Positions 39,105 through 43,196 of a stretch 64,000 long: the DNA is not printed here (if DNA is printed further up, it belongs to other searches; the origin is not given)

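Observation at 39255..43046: Giant (~1,260 aa) cysteine-rich mosaic exported protein with a eukaryote-like repeat architecture and no recognisable catalytic domain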

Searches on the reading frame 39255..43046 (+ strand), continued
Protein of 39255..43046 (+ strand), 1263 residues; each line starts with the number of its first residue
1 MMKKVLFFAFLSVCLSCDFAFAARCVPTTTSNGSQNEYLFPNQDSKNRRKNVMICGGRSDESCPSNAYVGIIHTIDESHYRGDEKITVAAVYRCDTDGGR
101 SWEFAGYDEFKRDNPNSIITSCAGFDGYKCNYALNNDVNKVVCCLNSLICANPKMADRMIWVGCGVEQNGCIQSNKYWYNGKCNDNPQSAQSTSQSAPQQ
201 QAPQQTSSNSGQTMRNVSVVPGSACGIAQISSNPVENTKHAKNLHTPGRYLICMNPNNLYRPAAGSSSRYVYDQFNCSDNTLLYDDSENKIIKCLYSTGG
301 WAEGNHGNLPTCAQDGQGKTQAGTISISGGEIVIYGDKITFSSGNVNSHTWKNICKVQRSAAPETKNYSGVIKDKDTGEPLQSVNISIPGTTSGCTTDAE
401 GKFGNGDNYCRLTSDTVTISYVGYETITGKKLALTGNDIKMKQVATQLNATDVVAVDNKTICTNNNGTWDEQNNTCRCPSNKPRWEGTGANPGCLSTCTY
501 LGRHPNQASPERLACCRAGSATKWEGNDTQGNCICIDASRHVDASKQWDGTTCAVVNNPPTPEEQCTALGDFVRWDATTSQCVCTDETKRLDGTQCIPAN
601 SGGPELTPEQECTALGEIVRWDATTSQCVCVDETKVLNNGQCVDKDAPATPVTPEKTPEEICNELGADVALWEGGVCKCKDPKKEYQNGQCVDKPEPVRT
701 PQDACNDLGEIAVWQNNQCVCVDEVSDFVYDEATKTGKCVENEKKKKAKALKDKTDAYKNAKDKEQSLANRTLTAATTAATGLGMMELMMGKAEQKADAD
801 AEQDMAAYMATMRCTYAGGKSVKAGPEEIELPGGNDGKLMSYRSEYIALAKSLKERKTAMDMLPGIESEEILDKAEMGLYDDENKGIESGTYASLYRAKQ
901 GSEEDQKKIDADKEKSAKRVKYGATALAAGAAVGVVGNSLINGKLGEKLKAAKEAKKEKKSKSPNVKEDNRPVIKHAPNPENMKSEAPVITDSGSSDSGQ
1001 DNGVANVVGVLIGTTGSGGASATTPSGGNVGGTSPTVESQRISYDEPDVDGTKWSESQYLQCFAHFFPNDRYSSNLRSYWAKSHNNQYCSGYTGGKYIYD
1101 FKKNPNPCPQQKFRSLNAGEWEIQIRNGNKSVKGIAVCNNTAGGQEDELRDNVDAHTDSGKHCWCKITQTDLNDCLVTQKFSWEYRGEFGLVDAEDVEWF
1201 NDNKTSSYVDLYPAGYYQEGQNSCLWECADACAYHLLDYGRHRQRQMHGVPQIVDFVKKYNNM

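Call 58: list_cluster_members(proteins=[P0001, P0155, P0189, P0227])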
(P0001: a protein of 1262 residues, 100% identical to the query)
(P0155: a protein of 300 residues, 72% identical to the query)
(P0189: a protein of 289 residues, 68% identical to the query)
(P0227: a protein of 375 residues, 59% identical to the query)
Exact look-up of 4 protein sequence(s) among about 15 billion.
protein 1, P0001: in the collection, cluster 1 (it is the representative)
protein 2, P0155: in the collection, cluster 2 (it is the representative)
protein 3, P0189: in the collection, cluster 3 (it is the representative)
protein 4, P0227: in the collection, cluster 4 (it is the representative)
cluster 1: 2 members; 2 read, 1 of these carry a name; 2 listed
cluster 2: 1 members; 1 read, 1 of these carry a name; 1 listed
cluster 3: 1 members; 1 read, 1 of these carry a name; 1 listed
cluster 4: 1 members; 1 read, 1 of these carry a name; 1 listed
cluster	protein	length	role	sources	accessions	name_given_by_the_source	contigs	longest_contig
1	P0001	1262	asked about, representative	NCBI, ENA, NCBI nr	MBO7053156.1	MAG: carboxypeptidase-like regulatory domain-containing protein [Alphaproteobacteria ... | carboxypeptidase-like regulatory domain-containing protein [Alphaproteobacteria bacterium]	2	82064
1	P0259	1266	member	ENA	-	-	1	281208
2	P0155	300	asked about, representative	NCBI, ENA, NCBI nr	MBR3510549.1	MAG: hypothetical protein IKN73_00615 [Alphaproteobacteria bacterium] | hypothetical protein [Alphaproteobacteria bacterium]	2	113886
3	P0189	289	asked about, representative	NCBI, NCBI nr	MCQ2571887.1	MAG: hypothetical protein MJ165_02725 [Alphaproteobacteria bacterium] | hypothetical protein [Alphaproteobacteria bacterium]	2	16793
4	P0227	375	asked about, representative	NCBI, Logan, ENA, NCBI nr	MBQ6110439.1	MAG: hypothetical protein IJL05_03595 [Alphaproteobacteria bacterium] | hypothetical protein [Alphaproteobacteria bacterium]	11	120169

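Call 60: search_protein_families(library=pfam, proteins=[P0096, P0113, P0050, P0012, P0008, P0117, P0106, P0082, P0150, P0074], max_evalue=0.01)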
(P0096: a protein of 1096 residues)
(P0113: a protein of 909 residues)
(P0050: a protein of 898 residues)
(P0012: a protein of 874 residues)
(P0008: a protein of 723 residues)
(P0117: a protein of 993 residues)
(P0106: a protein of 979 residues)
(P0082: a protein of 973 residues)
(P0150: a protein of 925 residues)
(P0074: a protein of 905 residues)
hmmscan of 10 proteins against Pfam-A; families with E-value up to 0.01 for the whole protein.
P0096 (1096 aa): 2 families
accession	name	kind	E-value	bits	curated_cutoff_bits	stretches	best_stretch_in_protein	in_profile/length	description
PF13620.12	CarboxypepD_reg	-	3.5e-11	43.7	32.3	1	751-819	1-68/82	Carboxypeptidase regulatory-like domain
PF13715.12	CarbopepD_reg_2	-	7.9e-08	32.7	32.2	1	752-830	1-80/88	CarboxypepD_reg-like domain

P0113 (909 aa): 0 families

P0050 (898 aa): 0 families

P0012 (874 aa): 1 family
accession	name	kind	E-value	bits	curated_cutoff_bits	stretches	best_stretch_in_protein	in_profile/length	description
PF13715.12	CarbopepD_reg_2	-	1.3e-08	35.1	32.2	1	189-267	2-86/88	CarboxypepD_reg-like domain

P0008 (723 aa): 0 families

P0117 (993 aa): 2 families
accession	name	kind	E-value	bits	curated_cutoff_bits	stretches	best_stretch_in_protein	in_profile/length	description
PF13620.12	CarboxypepD_reg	-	2.3e-08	34.7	32.3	1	273-346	3-72/82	Carboxypeptidase regulatory-like domain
PF13715.12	CarbopepD_reg_2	-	2e-06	28.2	32.2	1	302-360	22-86/88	CarboxypepD_reg-like domain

P0106 (979 aa): 0 families

P0082 (973 aa): 2 families
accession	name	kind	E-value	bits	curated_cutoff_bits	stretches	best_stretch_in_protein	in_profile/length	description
PF00089.32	Trypsin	-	4.5e-07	30.3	20.6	0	59-163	20-128/220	Trypsin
PF13365.12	Trypsin_2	-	0.0089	17.2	27.6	0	241-300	82-140/144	Trypsin-like peptidase domain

P0150 (925 aa): 1 family
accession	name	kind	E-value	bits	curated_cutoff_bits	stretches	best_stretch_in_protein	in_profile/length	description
PF00691.25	OmpA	-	8.5e-17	61.7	27.2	1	789-875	1-83/98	OmpA family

P0074 (905 aa): 2 families
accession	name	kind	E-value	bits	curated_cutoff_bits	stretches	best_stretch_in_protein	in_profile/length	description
PF00089.32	Trypsin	-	6.4e-12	46.2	20.6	2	71-177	27-144/220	Trypsin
PF13365.12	Trypsin_2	-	5.6e-06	27.6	27.6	1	201-272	74-144/144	Trypsin-like peptidase domain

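Call 61: search_protein_families(library=pfam, proteins=[P0107, P0119, P0123], max_evalue=0.01)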
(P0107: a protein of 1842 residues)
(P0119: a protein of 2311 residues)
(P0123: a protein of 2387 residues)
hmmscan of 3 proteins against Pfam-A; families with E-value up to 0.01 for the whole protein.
P0107 (1842 aa): 0 families

P0119 (2311 aa): 2 families
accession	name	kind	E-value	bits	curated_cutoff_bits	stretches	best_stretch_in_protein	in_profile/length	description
PF06293.20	Kdo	-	1.3e-13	51.3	21.3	2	1767-1845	92-169/207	Lipopolysaccharide kinase (Kdo/WaaP) family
PF00069.31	Pkinase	-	0.0087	15.9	31.7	0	1560-1601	104-142/263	Protein kinase domain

P0123 (2387 aa): 1 family
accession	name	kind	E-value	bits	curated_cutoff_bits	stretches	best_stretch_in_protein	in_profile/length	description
PF10263.15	SprT-like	-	0.0071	16.6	25.6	0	2262-2306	19-72/108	SprT-like family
